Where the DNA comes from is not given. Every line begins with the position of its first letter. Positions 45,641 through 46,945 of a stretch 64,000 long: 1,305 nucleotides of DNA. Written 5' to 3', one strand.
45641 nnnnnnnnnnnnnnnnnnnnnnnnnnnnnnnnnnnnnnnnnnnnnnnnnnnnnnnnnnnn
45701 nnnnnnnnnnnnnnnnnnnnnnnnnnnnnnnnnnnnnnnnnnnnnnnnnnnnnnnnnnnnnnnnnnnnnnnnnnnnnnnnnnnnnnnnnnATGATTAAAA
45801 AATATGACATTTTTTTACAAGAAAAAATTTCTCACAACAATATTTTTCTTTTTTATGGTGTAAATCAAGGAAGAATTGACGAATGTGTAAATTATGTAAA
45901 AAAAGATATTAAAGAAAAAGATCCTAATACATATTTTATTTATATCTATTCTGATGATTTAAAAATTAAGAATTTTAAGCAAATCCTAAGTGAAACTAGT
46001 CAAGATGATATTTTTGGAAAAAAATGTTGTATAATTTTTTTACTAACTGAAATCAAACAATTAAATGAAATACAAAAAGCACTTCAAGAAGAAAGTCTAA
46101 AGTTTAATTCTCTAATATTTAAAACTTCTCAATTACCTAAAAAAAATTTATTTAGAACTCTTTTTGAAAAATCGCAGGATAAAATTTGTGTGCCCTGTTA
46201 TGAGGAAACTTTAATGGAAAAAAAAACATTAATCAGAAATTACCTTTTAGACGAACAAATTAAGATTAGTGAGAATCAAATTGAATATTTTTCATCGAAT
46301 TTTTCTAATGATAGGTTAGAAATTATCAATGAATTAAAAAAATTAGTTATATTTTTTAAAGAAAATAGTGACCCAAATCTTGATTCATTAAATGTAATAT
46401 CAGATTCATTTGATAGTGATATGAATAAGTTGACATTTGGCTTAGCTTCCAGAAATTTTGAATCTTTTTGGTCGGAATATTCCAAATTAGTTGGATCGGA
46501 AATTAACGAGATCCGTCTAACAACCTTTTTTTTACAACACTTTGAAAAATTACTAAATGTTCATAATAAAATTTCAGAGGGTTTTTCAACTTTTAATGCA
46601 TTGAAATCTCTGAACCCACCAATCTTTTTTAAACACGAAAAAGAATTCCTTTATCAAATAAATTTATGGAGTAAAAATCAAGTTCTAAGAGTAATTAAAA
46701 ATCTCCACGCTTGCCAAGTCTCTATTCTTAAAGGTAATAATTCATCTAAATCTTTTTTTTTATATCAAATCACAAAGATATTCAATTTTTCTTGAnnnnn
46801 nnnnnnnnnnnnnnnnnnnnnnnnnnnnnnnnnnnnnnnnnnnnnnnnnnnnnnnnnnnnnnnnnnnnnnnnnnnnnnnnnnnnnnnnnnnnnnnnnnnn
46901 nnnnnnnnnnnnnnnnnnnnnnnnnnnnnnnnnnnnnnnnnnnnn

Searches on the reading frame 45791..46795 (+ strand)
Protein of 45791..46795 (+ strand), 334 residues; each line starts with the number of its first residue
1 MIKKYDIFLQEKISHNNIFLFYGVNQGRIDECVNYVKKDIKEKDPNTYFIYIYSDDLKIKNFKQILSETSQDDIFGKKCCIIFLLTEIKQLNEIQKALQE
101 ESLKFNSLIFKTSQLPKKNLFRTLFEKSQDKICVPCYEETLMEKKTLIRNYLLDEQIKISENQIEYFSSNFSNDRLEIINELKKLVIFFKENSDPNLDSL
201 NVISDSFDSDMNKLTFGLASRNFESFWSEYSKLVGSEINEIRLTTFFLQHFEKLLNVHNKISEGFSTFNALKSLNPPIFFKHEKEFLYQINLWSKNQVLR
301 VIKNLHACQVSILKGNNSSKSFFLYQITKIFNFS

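Call 4: search_protein_families(library=ncbifam, proteins=[window:45791-46795:+])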
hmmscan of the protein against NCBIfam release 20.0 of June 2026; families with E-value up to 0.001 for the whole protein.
window:45791-46795:+ (334 aa): 2 families
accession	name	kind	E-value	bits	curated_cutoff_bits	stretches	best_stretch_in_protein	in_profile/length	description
TIGR01128.2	holA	equivalog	6.3e-32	111.2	80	1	18-329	1-315/316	DNA polymerase III subunit delta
NF005134.0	PRK06585.1-1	equivalog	3.4e-21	75.6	478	1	18-313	22-308/326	DNA polymerase III subunit delta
